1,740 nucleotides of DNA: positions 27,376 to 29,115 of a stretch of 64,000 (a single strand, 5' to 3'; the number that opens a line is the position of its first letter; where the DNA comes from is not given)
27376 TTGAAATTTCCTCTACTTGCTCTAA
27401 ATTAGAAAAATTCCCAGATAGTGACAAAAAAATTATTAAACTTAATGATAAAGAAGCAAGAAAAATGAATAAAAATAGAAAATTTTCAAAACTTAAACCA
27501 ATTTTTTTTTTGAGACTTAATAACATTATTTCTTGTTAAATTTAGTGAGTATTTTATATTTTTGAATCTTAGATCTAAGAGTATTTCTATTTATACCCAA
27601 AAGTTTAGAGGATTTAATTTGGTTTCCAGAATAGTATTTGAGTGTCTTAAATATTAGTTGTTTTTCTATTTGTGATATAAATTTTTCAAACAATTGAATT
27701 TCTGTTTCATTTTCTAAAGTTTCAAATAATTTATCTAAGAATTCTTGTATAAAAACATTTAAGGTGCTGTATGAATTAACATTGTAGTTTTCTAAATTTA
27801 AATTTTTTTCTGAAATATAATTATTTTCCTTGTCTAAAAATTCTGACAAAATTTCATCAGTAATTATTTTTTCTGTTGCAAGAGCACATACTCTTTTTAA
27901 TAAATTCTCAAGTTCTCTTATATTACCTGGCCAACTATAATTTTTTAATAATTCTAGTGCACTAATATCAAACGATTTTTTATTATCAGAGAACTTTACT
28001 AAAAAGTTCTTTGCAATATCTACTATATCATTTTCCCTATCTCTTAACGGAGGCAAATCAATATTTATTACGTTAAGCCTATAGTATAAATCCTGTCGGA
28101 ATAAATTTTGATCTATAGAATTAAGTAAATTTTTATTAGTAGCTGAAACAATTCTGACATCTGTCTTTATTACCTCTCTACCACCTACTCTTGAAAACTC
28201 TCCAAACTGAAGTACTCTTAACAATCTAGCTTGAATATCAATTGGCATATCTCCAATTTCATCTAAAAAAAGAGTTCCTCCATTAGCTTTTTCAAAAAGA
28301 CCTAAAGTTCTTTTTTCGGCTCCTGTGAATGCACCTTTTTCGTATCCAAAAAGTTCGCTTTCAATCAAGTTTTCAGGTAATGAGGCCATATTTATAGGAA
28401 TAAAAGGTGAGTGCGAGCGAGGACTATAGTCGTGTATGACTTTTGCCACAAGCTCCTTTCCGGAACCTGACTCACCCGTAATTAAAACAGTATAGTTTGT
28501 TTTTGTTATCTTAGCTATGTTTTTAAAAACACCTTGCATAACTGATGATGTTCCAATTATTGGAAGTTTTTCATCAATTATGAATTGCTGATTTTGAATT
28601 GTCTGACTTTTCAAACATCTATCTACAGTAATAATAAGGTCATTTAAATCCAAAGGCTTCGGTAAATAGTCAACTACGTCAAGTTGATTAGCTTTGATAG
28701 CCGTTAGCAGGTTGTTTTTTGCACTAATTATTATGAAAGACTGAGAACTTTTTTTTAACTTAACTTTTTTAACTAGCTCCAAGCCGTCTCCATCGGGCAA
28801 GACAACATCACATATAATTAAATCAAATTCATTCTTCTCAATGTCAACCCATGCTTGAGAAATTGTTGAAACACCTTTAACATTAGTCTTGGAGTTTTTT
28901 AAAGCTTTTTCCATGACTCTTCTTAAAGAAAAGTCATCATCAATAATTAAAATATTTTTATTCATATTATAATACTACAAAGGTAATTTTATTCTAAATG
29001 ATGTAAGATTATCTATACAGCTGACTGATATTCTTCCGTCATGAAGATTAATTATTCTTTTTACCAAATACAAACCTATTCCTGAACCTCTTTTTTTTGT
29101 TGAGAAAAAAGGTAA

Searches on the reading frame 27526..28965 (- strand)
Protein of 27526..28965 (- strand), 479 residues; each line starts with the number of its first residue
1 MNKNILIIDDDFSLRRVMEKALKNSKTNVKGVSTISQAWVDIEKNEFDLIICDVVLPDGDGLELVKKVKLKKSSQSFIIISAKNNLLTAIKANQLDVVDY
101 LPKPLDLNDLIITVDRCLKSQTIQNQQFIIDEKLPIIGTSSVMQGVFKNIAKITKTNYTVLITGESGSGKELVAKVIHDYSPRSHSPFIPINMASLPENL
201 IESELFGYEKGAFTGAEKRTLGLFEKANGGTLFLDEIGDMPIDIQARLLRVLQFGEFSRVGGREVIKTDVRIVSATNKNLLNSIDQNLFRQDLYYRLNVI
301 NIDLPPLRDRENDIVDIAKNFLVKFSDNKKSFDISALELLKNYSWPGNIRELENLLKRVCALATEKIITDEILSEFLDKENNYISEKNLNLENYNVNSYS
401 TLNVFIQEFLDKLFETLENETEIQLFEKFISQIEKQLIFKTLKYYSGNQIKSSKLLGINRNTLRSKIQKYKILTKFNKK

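Call 85: search_protein_families(library=ncbifam, max_evalue=1e-10, proteins=[window:27526-28965:-])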
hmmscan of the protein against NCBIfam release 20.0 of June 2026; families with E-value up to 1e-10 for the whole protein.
window:27526-28965:- (479 aa): 54 families (the best 25 are shown)
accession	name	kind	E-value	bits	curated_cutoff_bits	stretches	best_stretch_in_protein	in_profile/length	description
TIGR01818.1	ntrC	equivalog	4.2e-151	503.9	558.6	1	5-469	1-462/463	nitrogen regulation protein NR(I)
NF008469.0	PRK11361.1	equivalog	4.4e-113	378.4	714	1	3-380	5-393/461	acetoacetate metabolism transcriptional regulator AtoC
NF008176.1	PRK10923.1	equivalog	9.7e-113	377.2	620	1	4-469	5-465/469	nitrogen regulation protein NR(I)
TIGR02915.1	PEP_resp_reg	equivalog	3.1e-108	362.5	502.6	1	5-391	1-398/445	PEP-CTERM-box response regulator transcription factor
TIGR01817.1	nifA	equivalog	4.2e-102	342.6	528.85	1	131-473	193-530/534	nif-specific transcriptional activator NifA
NF041946.1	LuxO_transreg_Vib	equivalog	1e-100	337.7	800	1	9-471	3-461/463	quorum-sensing sigma-54 dependent transcriptional regulator LuxO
NF049963.1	RespRegFlgRCampy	domain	1.2e-100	337.3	750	1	4-375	2-380/429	fla regulon two-component system response regulator FlgR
NF041552.1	TF_PrdR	equivalog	2.4e-100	336.5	795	1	93-395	230-531/577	sigma-54 dependent transcriptional regulator PrdR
NF007689.0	PRK10365.1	equivalog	1.6e-99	333.6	760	1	3-371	6-380/441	sigma-54-dependent response regulator transcription factor ZraR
NF050807.1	TransRegFlbDCaul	equivalog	1e-92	311.4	750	1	26-471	24-439/454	sigma-54-dependent transcriptional regulator FlbD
NF051870.1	NAssimRespRegNtrX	equivalog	2e-91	307.2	600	1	3-387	2-391/452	nitrogen assimilation response regulator NtrX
NF011695.0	PRK15115.1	equivalog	1.3e-89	301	763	1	4-386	8-391/445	two-component system response regulator GlrR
NF003451.0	PRK05022.1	equivalog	6.4e-89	299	476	1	124-466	182-504/512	nitric oxide reductase transcriptional regulator NorR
NF038308.1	RNA_repair_RtcR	equivalog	3.5e-87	293.4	650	1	124-471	170-517/530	RNA repair transcriptional activator RtcR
TIGR02974.1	phageshock_pspF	equivalog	6.8e-85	285.2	443.55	1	136-470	1-336/336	phage shock protein operon transcriptional activator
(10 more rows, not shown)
